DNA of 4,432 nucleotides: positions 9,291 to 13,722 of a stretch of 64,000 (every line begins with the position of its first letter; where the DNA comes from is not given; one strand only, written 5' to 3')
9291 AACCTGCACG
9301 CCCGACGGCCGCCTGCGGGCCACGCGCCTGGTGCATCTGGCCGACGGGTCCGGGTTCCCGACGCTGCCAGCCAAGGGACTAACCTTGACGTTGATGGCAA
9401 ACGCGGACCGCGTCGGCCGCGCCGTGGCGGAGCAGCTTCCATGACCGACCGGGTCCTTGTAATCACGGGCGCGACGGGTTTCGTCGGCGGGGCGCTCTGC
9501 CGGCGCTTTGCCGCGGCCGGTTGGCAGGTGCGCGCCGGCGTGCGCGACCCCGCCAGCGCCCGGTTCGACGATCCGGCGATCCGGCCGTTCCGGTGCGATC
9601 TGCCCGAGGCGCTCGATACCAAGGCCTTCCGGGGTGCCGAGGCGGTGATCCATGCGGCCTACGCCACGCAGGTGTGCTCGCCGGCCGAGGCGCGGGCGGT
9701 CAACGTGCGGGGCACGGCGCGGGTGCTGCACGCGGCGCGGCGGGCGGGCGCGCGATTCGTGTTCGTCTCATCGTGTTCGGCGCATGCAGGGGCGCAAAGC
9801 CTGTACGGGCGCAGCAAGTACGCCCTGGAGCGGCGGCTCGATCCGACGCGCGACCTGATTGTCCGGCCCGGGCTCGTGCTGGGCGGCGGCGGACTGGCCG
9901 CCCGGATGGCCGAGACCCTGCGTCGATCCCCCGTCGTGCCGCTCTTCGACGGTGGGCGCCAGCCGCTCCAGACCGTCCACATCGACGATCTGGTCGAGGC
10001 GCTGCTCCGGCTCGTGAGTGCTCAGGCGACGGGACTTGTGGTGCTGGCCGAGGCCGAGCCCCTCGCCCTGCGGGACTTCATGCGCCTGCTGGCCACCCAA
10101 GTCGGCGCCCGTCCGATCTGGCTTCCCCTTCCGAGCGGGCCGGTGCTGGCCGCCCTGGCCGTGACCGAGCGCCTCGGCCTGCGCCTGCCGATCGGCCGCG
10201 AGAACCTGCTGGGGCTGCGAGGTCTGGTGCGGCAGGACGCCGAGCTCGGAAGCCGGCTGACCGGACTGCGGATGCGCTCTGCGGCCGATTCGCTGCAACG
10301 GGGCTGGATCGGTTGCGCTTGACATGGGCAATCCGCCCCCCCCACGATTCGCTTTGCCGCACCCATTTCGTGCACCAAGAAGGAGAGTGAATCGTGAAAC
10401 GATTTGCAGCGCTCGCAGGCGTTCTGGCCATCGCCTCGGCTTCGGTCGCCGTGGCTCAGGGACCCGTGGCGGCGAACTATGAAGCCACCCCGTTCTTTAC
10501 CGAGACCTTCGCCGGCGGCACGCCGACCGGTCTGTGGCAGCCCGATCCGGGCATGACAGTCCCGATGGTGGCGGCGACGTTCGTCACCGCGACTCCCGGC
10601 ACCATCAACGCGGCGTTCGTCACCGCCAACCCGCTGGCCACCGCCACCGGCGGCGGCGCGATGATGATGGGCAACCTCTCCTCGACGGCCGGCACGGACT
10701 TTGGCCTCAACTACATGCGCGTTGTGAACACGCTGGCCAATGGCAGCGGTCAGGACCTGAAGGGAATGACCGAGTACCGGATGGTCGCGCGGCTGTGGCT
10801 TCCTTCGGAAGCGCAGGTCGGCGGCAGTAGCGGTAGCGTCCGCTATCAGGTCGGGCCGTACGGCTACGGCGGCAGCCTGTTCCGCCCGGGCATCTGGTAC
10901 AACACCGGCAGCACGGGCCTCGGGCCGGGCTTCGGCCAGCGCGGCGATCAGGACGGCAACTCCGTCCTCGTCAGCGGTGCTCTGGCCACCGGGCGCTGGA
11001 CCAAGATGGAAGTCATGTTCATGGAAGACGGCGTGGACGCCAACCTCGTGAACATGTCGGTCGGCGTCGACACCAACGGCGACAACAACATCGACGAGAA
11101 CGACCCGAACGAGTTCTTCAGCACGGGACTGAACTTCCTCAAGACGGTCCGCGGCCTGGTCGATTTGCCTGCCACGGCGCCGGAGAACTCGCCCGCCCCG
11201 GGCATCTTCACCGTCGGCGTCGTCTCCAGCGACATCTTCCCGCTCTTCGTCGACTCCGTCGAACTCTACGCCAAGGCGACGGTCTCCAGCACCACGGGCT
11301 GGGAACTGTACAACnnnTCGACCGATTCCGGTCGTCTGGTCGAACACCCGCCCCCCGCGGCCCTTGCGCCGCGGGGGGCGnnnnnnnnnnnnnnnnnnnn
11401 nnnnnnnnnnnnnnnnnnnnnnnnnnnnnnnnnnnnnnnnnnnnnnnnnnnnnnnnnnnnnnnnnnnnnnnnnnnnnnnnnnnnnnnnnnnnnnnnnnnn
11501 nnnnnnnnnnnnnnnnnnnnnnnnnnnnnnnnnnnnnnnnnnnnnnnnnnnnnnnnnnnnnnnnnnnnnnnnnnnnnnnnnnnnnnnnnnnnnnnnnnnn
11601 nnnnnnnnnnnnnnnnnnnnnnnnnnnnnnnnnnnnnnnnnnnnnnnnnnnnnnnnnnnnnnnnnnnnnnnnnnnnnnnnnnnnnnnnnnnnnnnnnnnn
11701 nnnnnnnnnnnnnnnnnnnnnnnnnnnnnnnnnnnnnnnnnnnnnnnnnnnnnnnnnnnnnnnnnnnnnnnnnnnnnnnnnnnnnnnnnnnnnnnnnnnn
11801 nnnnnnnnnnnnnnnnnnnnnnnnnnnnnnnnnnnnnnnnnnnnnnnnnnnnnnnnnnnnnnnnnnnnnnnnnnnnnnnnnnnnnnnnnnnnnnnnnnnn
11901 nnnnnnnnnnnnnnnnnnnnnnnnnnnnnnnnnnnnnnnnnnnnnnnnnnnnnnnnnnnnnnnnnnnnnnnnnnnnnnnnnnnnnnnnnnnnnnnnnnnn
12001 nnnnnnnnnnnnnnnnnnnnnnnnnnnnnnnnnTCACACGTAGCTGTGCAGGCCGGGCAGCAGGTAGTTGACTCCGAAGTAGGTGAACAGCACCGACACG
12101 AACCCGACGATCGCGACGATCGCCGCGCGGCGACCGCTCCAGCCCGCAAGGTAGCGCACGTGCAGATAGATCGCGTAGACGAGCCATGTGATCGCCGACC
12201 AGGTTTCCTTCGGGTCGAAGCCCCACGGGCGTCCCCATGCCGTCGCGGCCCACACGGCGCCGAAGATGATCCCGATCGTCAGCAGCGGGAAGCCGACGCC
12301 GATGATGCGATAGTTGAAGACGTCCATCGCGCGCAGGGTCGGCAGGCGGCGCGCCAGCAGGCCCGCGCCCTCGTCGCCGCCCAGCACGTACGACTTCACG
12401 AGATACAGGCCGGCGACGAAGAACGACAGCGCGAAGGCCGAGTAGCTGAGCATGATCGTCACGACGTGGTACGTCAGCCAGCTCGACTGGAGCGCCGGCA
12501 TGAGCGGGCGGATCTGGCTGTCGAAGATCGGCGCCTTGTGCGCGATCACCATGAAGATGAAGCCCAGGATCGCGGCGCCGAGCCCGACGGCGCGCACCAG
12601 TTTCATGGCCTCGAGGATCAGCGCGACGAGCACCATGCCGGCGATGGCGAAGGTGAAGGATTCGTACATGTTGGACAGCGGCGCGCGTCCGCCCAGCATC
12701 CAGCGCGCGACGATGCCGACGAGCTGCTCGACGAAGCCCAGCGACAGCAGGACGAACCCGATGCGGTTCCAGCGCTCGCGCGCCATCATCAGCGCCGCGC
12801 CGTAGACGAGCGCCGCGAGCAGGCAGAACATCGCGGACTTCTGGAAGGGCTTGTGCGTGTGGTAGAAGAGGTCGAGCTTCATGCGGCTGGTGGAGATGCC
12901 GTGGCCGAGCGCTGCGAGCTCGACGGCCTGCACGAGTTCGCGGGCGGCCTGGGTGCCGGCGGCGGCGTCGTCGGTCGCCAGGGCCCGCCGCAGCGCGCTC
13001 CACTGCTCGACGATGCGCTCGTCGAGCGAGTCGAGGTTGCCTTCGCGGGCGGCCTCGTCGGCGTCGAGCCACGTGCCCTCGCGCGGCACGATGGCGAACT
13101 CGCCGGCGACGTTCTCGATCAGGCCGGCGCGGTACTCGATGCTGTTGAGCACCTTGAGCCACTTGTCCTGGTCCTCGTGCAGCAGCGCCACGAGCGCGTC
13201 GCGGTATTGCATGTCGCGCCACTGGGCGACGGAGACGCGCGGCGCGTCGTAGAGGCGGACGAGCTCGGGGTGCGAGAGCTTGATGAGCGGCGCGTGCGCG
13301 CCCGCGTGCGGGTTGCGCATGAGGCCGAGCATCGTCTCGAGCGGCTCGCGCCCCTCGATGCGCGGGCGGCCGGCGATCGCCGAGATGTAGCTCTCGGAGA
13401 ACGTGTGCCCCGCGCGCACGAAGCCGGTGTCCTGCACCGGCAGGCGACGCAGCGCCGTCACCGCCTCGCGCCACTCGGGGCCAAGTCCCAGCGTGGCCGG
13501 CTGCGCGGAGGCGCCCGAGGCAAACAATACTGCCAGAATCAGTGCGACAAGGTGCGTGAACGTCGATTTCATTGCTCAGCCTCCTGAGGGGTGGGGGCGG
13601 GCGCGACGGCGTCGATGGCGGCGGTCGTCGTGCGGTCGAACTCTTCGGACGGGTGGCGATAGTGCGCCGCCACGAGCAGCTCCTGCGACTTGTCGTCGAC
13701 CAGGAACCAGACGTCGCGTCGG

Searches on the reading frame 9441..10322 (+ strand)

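Call 43: search_protein_families(library=pfam, proteins=[window:9441-10322:+], max_evalue=0.00001)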
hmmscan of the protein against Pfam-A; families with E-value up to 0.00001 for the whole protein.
window:9441-10322:+ (293 aa): 8 families
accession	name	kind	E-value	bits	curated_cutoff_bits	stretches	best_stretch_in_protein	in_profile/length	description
PF01370.27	Epimerase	-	9.3e-22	78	20.9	1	7-196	2-229/240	NAD dependent epimerase/dehydratase family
PF13460.12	NAD_binding_10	-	1e-12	48.7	27.2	1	10-117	1-104/184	NAD(P)H-binding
PF04321.23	RmlD_sub_bind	-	4.8e-11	42.7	27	1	6-178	3-186/287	RmlD substrate binding domain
PF01073.25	3Beta_HSD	-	2.6e-10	40.2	22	1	7-114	1-119/280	3-beta hydroxysteroid dehydrogenase/isomerase family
PF05368.20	NmrA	-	3.7e-08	33.8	27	1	4-114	3-110/298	NmrA-like family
PF16363.11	GDP_Man_Dehyd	-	2.5e-07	30.9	27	0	8-111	2-129/332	GDP-mannose 4,6 dehydratase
PF07993.18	NAD_binding_4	-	5.1e-07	29.6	20.1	0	64-118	87-143/258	Male sterility protein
PF02719.21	Polysacc_synt_2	-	8e-06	25.7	20.2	0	62-131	72-147/293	Polysaccharide biosynthesis protein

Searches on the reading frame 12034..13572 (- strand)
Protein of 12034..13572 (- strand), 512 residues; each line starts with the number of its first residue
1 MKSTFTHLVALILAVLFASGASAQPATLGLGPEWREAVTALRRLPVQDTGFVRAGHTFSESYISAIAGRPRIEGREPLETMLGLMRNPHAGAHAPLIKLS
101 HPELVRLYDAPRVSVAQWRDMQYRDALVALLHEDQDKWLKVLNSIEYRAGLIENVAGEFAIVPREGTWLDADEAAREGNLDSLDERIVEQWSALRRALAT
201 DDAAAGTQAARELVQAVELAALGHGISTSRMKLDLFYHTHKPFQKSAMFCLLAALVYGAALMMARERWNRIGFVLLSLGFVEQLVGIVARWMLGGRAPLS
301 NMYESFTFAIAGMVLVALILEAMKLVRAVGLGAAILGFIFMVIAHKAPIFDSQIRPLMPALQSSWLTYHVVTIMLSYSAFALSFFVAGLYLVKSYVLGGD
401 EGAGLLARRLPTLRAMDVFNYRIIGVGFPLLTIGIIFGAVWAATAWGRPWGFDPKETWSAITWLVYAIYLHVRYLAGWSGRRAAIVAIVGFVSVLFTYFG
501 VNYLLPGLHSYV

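Call 43: search_protein_families(library=pfam, proteins=[window:12034-13572:-], max_evalue=0.00001)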
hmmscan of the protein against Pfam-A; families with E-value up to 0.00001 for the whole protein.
window:12034-13572:- (512 aa): 1 family
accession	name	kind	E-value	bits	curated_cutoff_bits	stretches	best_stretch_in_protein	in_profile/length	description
PF01578.25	Cytochrom_C_asm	-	2.7e-50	171.4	29.9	1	299-509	1-212/212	Cytochrome C assembly protein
